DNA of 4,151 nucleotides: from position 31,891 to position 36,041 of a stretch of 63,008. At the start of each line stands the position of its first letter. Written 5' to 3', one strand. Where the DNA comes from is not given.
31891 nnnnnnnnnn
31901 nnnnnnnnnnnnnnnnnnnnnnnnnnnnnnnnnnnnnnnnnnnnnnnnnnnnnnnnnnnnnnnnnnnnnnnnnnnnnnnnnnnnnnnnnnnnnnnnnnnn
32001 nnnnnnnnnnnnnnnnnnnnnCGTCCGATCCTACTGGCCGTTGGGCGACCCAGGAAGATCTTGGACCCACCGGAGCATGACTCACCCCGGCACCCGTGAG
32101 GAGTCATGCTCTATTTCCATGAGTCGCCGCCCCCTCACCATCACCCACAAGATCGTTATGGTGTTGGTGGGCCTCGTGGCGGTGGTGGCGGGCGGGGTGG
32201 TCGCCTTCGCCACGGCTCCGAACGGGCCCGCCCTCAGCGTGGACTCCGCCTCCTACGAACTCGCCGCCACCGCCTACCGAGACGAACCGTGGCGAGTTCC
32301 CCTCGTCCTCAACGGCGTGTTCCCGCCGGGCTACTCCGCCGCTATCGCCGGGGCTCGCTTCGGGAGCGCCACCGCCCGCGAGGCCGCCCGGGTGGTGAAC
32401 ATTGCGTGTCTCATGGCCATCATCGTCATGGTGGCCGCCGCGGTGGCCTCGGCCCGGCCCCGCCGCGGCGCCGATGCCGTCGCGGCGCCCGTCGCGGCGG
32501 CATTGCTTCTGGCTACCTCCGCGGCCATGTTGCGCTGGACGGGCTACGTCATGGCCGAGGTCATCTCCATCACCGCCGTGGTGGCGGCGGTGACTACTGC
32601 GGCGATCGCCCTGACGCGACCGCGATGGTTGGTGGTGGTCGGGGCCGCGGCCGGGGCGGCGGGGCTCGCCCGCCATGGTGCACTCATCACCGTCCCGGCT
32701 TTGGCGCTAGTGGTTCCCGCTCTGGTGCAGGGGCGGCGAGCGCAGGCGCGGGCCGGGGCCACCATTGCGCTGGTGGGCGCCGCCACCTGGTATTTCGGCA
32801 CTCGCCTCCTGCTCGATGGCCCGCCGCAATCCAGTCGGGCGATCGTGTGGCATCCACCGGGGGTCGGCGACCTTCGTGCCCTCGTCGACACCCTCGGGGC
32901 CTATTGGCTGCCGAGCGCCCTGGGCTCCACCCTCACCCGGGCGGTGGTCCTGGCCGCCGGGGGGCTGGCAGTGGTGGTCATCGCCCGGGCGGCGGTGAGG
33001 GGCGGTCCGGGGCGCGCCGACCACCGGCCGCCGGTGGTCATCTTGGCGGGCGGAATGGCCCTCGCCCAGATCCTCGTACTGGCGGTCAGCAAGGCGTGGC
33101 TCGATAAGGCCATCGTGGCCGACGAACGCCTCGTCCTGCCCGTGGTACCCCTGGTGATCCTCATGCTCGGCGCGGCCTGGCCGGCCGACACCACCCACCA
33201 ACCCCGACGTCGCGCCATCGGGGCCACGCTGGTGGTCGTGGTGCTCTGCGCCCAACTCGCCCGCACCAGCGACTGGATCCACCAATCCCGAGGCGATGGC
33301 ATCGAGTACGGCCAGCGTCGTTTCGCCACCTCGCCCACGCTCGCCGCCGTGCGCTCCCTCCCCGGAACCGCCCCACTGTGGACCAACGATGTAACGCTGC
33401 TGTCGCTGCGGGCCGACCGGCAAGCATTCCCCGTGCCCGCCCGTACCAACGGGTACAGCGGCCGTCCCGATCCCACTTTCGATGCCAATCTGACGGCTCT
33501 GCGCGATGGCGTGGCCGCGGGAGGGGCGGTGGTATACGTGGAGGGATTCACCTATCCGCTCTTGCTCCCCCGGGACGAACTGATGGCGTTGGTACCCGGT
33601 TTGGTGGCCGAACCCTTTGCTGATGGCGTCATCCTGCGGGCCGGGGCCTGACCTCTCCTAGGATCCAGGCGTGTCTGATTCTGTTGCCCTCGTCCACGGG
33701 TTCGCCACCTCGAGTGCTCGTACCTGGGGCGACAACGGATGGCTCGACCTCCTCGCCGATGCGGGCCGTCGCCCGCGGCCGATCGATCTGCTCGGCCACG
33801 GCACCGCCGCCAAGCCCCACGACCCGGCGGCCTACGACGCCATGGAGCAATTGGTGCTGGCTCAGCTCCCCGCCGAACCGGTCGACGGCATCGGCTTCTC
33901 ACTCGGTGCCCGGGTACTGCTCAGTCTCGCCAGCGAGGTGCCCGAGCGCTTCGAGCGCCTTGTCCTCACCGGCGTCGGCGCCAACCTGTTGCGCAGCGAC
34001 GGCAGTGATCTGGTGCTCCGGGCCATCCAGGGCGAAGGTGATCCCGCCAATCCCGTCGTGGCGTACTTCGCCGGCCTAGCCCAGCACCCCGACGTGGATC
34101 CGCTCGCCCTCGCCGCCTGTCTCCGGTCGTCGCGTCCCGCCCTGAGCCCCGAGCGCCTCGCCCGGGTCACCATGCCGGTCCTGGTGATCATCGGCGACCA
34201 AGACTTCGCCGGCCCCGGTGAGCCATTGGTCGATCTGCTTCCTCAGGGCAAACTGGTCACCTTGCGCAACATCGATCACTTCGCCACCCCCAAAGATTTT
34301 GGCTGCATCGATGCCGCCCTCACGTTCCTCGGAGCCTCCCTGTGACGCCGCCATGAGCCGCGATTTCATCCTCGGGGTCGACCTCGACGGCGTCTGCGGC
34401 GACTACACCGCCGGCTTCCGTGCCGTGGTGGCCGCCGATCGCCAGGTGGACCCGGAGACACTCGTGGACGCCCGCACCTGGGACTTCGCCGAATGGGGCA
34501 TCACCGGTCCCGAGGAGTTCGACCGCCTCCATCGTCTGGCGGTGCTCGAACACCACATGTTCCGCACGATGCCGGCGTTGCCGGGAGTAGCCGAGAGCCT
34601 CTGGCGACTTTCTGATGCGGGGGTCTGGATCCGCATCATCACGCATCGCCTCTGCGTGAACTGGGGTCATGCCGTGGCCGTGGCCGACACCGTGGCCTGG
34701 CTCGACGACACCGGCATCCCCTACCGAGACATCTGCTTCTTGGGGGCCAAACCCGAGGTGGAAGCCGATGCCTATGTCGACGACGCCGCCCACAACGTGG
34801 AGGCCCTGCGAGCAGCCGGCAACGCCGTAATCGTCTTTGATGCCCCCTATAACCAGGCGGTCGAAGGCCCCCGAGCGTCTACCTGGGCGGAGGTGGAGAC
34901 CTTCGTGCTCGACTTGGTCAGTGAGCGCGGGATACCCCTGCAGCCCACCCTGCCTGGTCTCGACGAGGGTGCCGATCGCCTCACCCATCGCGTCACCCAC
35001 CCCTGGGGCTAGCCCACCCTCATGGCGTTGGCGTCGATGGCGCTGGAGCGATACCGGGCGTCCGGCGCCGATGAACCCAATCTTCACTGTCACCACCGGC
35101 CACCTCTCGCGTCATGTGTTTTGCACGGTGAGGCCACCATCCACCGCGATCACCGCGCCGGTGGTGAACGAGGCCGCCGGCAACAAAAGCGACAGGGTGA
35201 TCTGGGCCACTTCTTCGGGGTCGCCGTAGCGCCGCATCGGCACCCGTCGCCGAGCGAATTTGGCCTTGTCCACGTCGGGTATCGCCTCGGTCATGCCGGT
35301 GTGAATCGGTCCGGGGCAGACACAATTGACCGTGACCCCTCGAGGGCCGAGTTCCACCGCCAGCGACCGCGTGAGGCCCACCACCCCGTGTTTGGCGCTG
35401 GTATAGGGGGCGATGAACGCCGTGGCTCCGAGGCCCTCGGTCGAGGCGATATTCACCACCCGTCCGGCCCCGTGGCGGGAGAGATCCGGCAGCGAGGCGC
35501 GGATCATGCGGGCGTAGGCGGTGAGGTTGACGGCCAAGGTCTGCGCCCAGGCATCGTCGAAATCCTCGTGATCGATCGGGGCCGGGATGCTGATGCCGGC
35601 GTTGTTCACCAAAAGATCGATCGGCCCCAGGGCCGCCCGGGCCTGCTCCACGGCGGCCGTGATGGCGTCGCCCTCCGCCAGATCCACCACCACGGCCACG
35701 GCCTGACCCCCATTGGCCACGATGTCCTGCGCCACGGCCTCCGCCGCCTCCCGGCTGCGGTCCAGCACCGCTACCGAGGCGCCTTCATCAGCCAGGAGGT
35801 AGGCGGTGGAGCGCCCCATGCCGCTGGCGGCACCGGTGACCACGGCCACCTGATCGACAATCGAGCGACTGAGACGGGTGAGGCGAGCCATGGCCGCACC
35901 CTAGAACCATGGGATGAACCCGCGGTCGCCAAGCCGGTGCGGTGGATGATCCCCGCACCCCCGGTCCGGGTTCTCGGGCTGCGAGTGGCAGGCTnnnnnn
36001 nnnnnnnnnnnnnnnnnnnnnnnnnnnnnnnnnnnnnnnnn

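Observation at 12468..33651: Large extracytoplasmic glycan-assembly cluster built around five GT-C-type membrane proteins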

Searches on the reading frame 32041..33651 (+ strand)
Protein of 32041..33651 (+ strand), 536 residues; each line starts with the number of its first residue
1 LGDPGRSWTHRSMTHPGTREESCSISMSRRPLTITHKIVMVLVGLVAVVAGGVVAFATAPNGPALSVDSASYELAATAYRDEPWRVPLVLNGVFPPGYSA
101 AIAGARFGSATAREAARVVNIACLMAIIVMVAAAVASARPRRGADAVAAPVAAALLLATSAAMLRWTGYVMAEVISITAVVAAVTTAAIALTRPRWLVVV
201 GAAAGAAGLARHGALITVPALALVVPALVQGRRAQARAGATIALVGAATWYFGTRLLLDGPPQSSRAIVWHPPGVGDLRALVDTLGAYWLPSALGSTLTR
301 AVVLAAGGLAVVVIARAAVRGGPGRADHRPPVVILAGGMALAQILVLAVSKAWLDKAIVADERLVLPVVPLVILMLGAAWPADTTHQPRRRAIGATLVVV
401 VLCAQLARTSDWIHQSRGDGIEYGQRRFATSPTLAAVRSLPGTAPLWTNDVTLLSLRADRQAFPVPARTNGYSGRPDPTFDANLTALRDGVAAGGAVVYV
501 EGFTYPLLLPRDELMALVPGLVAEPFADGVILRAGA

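Call 4: search_protein_families(library=pfam, proteins=[window:32041-33651:+], max_evalue=0.01)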
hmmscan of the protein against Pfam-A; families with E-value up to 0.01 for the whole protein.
window:32041-33651:+ (536 aa): 0 families

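Call 9: search_protein_families(library=ncbifam, proteins=[window:32041-33651:+], max_evalue=0.01)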
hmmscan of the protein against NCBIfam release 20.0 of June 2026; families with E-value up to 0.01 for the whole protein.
window:32041-33651:+ (536 aa): 0 families

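Call 18: search_solved_structures(query=window:32119-33651:+, max_evalue=10)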
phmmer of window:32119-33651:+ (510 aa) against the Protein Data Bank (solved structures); distinct sequences matched with E-value up to 10: 5.
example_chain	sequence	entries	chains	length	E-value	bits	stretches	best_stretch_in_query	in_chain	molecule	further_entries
7e7y_B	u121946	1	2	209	0.65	11.8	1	205-259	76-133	BD-623 Fab L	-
7ps6_D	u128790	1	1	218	0.96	11.2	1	205-259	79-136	Beta-44 Fab light chain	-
7jmp_L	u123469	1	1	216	0.96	11.2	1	205-259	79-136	COVA2-39 light chain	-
6b5p_L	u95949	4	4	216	1.1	11.1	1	204-259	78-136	CIS42 Fab Light chain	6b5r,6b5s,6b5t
7ps0_L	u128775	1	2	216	1.5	10.6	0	205-259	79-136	Beta-24 light chain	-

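Call 24: find_homologous_proteins(query=window:32119-33651:+, max_evalue=0.001)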
Query window:32119-33651:+ (510 aa): 17 proteins with E <= 0.001 among 8000 candidates.
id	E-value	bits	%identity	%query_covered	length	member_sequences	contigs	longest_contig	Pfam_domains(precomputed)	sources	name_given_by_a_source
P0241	0.0e+0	1025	97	100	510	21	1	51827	-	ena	-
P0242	3.0e-258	875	84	100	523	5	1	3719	-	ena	-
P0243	2.5e-192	658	65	100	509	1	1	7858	-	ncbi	-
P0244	5.3e-132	459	52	95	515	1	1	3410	-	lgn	-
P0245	3.6e-117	410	64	61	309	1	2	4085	-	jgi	-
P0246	2.1e-109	384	49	96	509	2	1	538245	-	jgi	jgi:hypothetical protein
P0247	3.3e-109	384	49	93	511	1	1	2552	-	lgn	-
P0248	2.9e-107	377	49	93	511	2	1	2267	-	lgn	-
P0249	5.7e-105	370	47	93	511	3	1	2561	-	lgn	-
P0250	1.3e-83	299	43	95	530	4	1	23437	-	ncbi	ncbi:MAG: hypothetical protein ACRD0V_22650 [Acidimicrobiales bacterium]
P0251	2.7e-83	298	42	96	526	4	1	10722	-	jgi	jgi:hypothetical protein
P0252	4.9e-80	288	41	94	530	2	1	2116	-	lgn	-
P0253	2.5e-79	285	41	96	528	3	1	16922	-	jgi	jgi:hypothetical protein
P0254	2.1e-69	253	38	93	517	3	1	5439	-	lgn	-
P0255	1.4e-64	237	37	98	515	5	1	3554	-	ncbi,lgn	-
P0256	2.5e-9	54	25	49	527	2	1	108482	PF02366.25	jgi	jgi:hypothetical protein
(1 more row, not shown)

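Call 27: search_solved_structures(query=A2, max_evalue=10)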
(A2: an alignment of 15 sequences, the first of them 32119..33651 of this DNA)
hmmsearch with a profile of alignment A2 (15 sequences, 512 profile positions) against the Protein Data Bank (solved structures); distinct sequences matched with E-value up to 10: 3.
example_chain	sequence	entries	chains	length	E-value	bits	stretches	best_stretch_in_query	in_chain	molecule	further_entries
1v8g_A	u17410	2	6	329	0.71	11.4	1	129-223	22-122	anthranilate phosphoribosyltransferase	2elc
8iah_U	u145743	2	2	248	0.74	11.3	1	443-503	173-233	Tropomyosin-1.9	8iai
8erw_A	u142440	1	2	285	4.5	8.8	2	181-244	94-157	C2HR4_8r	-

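Call 42: find_encoding_contigs(protein=P0246, flank=10000, max_places=2)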
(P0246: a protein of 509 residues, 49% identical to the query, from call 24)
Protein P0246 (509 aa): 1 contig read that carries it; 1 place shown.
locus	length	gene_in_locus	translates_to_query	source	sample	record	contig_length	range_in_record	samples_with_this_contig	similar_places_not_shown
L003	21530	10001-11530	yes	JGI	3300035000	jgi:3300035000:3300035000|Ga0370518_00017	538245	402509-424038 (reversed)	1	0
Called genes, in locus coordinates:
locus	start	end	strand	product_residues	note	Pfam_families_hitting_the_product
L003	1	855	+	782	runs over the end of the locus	PF01588:tRNA_bind, PF03483:B3_4, PF03484:B5, PF17759:tRNA_synthFbeta, PF03147:FDX-ACB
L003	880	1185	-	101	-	PF11238:DUF3039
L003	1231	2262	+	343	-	PF01118:Semialdhyde_dh, PF22698:Semialdhyde_dhC_1, PF02774:Semialdhyde_dhC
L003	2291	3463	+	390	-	PF01960:ArgJ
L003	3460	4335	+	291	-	PF00696:AA_kinase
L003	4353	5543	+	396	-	PF00202:Aminotran_3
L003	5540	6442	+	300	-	PF02729:OTCace_N, PF00185:OTCace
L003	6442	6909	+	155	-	PF01316:Arg_repressor, PF02863:Arg_repressor_C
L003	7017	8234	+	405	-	PF00764:Arginosuc_synth, PF20979:Arginosuc_syn_C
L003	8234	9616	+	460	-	PF00206:Lyase_1, PF14698:ASL_C2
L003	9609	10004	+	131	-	PF13279:4HBT_2, PF03061:4HBT (weak)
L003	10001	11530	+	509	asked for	-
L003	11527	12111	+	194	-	PF02245:Pur_DNA_glyco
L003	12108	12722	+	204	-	PF00293:NUDIX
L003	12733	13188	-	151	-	-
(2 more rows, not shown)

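Call 44: predict_structure(alignment_id=A2)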
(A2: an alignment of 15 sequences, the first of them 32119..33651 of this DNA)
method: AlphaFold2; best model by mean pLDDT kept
length: 510 residues; sequences in the alignment: 15
mean_pLDDT: 83.4   pTM: 0.83
mean pLDDT of the five models: 83.4, 82.0, 80.2, 79.6, 77.6
residues with pLDDT >= 90: 203; 70-90: 231; 50-70: 55; < 50: 21
segments of 3 or more residues with pLDDT < 50: 1-3, 240-247, 296-300, 330-334
pLDDT, mean of each block of 10 residues (from residue 1): 59 93 96 82 71 76 69 85 82 95 95 74 93 91 88 97 94 97 86 94 92 97 92 66 52 80 80 85 78 55 78 89 64 63 93 73 84 90 89 76 88 92 86 88 77 92 94 79 89 93 90
secondary structure, 60 per line:
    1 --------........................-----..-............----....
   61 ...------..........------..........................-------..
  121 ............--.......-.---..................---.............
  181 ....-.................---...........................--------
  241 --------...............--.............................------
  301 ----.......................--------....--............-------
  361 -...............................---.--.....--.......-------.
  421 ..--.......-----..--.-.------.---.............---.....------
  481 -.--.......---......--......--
elements in order: H9-32 H41-52 H57-63 H70-79 H86-111 H119-132 H135-141 H147-164 H168-184 H186-202 H206-232 H249-263 H266-294 H305-327 H336-339 H342-353 H362-392 H399-403 H406-412 E420-422 H425-431 H454-466 E470-474 H485-491 E495-500 E503-508

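Call 46: fold_search(model_id=the predicted structure, library=pdb)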
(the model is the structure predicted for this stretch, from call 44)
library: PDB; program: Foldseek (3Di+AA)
matches with E <= 10: 413; with E <= 0.001: 13
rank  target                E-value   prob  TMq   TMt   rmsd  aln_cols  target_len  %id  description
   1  5ezm                  2.2e-06  1.00  0.57  0.55   7.0       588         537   14  Crystal Structure of ArnT from Cupriavidus metallidurans in the apo state (released 2016-02-17)
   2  5f15                  4.5e-06  1.00  0.60  0.57   6.4       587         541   14  Crystal Structure of ArnT from Cupriavidus metallidurans bound to Undecaprenyl phosphate (released 2016-02-17)
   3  9s6t_A                8.0e-06  1.00  0.47  0.49   8.9       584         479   13  Ternary cryo-EM structure of chicken ALG12 with Dol25-PP-GlcNAc2Man7, Dol25-P-Man, and Fab (released 2026-03-18)
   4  9s6u_A                2.2e-05  1.00  0.54  0.51   8.3       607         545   12  Ternary cryo-EM structure of human ALG9 with Dol25-PP-GlcNAc2Man8, Dol25-P-Man and Fab (released 2026-03-18)
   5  3waj                  3.6e-05  1.00  0.51  0.35  14.8       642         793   13  Crystal structure of the Archaeoglobus fulgidus oligosaccharyltransferase (O29867_ARCFU) complex with Zn and sulfate (released 2013-10-30)
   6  6w98_A                1.3e-04  1.00  0.49  0.22   9.1       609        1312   13  Single-Particle Cryo-EM Structure of Arabinofuranosyltransferase AftD from Mycobacteria (released 2020-05-13)
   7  7zli_A                2.0e-04  1.00  0.52  0.42  10.2       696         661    8  Cryo-EM structure of C-mannosyltransferase CeDPY19, in complex with Dol25-P-Man and bound to CMT2-Fab and anti-Fab nan (released 2023-01-11)
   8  7zlg_A                2.6e-04  1.00  0.50  0.41  10.1       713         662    9  Cryo-EM structure of C-mannosyltransferase CeDPY19, in complex with acceptor peptide and bound to CMT2-Fab and anti-Fa (released 2023-01-11)
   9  7e9s_A                3.0e-04  1.00  0.49  0.32  11.7       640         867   13  Archaeal oligosaccharyltransferase AglB from Archaeoglobus fulgidus in complex with an inhibitory peptide and a dolich (released 2021-09-08)
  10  9dlh                  3.3e-04  1.00  0.50  0.44   9.0       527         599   16  donor substrate analog-bound AftB (released 2025-06-25)
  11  9s6s_A                3.6e-04  1.00  0.51  0.48   9.0       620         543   11  Ternary cryo-EM structure of human ALG9 with Dol25-PP-GlcNAc2Man6, Dol25-P-Man and Fab (released 2026-03-18)
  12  3wak                  7.2e-04  1.00  0.49  0.32  14.6       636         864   12  Crystal structure of the Archaeoglobus fulgidus oligosaccharyltransferase (O29867_ARCFU) in the apo form (released 2013-10-30)
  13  5gmy_A                7.2e-04  1.00  0.48  0.32  11.9       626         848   14  Crystal structure of the Archaeoglobus fulgidus oligosaccharyltransferase (O29867_ARCFU) tethered with an acceptor pep (released 2017-02-01)
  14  6wby                  1.7e-03  1.00  0.46  0.23   9.4       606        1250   13  Single-Particle Cryo-EM Structure of Arabinofuranosyltransferase AftD from Mycobacteria, Mutant R1389S Class 2 (released 2020-05-13)
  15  9i5k_A                2.7e-03  1.00  0.51  0.52   9.7       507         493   11  Structure of the Chaetomium thermophilum Pmt4 homodimer (C2 symmetry) (released 2025-12-24)
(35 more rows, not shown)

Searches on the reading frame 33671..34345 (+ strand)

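Call 4: search_protein_families(library=pfam, proteins=[window:33671-34345:+], max_evalue=0.01)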
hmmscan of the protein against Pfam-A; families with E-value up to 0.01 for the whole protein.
window:33671-34345:+ (224 aa): 4 families
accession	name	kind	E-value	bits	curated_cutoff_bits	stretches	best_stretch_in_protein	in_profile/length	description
PF00561.26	Abhydrolase_1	-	5.8e-11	43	25.8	1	5-102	3-102/245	alpha/beta hydrolase fold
PF12697.13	Abhydrolase_6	-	1.5e-10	42.5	26.3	1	7-204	3-205/217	Alpha/beta hydrolase family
PF12146.15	Hydrolase_4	-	0.00021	21.1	27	0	4-101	6-108/239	Serine aminopeptidase, S33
PF03959.19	FSH1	-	0.0068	16.5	21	0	68-184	99-177/211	Serine hydrolase (FSH1)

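Call 80: search_protein_families(library=ncbifam, proteins=[window:33671-34345:+], max_evalue=0.00001)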
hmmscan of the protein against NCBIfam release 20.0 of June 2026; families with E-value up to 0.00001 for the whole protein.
window:33671-34345:+ (224 aa): 6 families
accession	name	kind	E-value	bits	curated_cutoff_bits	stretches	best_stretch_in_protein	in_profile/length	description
NF051488.1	bifunc_PcaDC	exception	2.2e-11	43.5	390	1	38-206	44-235/375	bifunctional 3-oxoadipate enol-lactonase/4-carboxymuconolactone decarboxylase PcaDC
NF011457.0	PRK14875.1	equivalog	4.4e-11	42.4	307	1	3-100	133-229/372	acetoin dehydrogenase dihydrolipoyllysine-residue acetyltransferase subunit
TIGR03695.1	menH_SHCHC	equivalog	1.4e-10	41.1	208.55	1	5-102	5-104/252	2-succinyl-6-hydroxy-2,4-cyclohexadiene-1-carboxylate synthase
TIGR02427.1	protocat_pcaD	equivalog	5.1e-09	35.9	255.85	0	38-105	45-115/251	3-oxoadipate enol-lactonase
TIGR01738.1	bioH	equivalog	1.9e-08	34.3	206.95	1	5-109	7-105/245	pimeloyl-ACP methyl ester esterase BioH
NF051487.1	bifunc_PcaCD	exception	5.4e-07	29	430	0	39-101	205-270/413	bifunctional 4-carboxymuconolactone decarboxylase/3-oxoadipate enol-lactonase PcaCD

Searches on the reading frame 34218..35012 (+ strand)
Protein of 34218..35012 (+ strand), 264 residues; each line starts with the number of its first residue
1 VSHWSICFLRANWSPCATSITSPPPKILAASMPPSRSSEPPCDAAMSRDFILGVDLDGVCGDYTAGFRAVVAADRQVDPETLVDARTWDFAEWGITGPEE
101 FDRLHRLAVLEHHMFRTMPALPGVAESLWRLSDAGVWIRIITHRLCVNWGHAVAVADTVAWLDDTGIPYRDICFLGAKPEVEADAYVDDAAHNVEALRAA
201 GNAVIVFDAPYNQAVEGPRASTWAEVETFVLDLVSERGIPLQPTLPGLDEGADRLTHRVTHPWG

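Call 4: search_protein_families(library=pfam, proteins=[window:34218-35012:+], max_evalue=0.01)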
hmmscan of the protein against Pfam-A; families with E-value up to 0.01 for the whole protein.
window:34218-35012:+ (264 aa): 1 family
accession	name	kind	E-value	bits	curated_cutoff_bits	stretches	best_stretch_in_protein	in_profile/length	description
PF06941.18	NT5C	-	4.7e-36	124.8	24.8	1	51-231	3-175/180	5' nucleotidase, deoxy (Pyrimidine), cytosolic type C protein (NT5C)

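Call 80: search_protein_families(library=ncbifam, proteins=[window:34218-35012:+], max_evalue=0.00001)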
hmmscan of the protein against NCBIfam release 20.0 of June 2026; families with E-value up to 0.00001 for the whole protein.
window:34218-35012:+ (264 aa): 0 families

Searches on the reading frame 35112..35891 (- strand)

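Call 41: search_protein_families(library=pfam, proteins=[window:35112-35891:-], max_evalue=0.1)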
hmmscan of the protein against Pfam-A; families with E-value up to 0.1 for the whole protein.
window:35112-35891:- (259 aa): 10 families
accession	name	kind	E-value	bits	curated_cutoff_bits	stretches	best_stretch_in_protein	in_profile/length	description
PF13561.12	adh_short_C2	-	7.5e-62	209.4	27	1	20-255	1-236/236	Enoyl-(Acyl carrier protein) reductase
PF00106.31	adh_short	-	7.1e-59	199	26.6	1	14-204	1-190/195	short chain dehydrogenase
PF08659.16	KR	-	1.1e-10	42.1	22.6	1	17-165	4-151/180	KR domain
PF23441.1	SDR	-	1.5e-05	25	27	1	17-254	11-255/258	SDR-like rossmann domain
PF03435.24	Sacchrp_dh_NADP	-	0.00042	21.1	25.1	1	18-96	3-74/129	Saccharopine dehydrogenase NADP binding domain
PF01370.27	Epimerase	-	0.00099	19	20.9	1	17-160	2-125/240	NAD dependent epimerase/dehydratase family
PF03446.21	NAD_binding_2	-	0.0048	17.4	21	1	24-86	9-68/161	NAD binding domain of 6-phosphogluconate dehydrogenase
PF02737.24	3HCDH_N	-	0.01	16.2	22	1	16-60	3-45/180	3-hydroxyacyl-CoA dehydrogenase, NAD binding domain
PF02882.25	THF_DHG_CYH_C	-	0.061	13.1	27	1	6-58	29-83/160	Tetrahydrofolate dehydrogenase/cyclohydrolase, NAD(P)-binding domain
PF13362.12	Toprim_3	-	0.078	13.9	27.2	0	26-69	40-79/95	Toprim domain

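Call 80: search_protein_families(library=ncbifam, proteins=[window:35112-35891:-], max_evalue=0.00001)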
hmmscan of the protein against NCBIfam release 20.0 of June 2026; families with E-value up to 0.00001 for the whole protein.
window:35112-35891:- (259 aa): 229 families (the best 25 are shown)
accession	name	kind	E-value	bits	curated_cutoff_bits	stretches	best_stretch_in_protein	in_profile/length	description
NF009466.0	PRK12826.1-2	subfamily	3.6e-62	210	222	1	13-256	3-246/248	3-oxoacyl-ACP reductase FabG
NF005559.1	PRK07231.1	subfamily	9e-60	202.2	215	1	12-256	3-249/249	glucose 1-dehydrogenase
TIGR01830.1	3oxo_ACP_reduc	equivalog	2.5e-59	200.9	297.75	1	16-254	1-238/239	3-oxoacyl-[acyl-carrier-protein] reductase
NF004198.0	PRK05653.1-3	equivalog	3.6e-59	200.2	296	1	12-256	6-248/248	3-oxoacyl-ACP reductase FabG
NF004791.0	PRK06138.1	equivalog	1.1e-58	198.6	312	1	12-256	4-251/252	SDR family oxidoreductase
NF052558.1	MBtsdlDhBudC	equivalog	8.7e-58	195.8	270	1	13-258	3-245/250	meso-2,3-butanediol dehydrogenase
TIGR01963.1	PHB_DH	subfamily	2.2e-57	194.2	307.05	1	14-257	2-255/255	3-hydroxybutyrate dehydrogenase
NF004778.0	PRK06124.1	equivalog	3.1e-56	190.6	303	1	10-257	8-255/256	SDR family oxidoreductase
NF004818.0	PRK06172.1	equivalog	3.2e-56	190.5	336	1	8-256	2-252/253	SDR family oxidoreductase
NF009093.0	PRK12429.1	subfamily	6.6e-55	186.2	258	1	12-257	4-259/259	3-hydroxybutyrate dehydrogenase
NF004197.0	PRK05653.1-1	equivalog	1.2e-54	185.6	332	1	9-256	3-248/249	3-oxoacyl-ACP reductase FabG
NF005309.0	PRK06841.1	subfamily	7.1e-54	183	286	1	10-257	12-255/255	GolD/DthD family dehydrogenase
NF005853.0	PRK07774.1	equivalog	3.2e-52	177.4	303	1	11-256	4-248/250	SDR family oxidoreductase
TIGR03206.1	benzo_BadH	equivalog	5.3e-52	176.7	431.2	1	12-256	2-250/250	2-hydroxycyclohexanecarboxyl-CoA dehydrogenase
NF005469.0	PRK07063.1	equivalog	8.7e-52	176.2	306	1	12-256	6-256/260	SDR family oxidoreductase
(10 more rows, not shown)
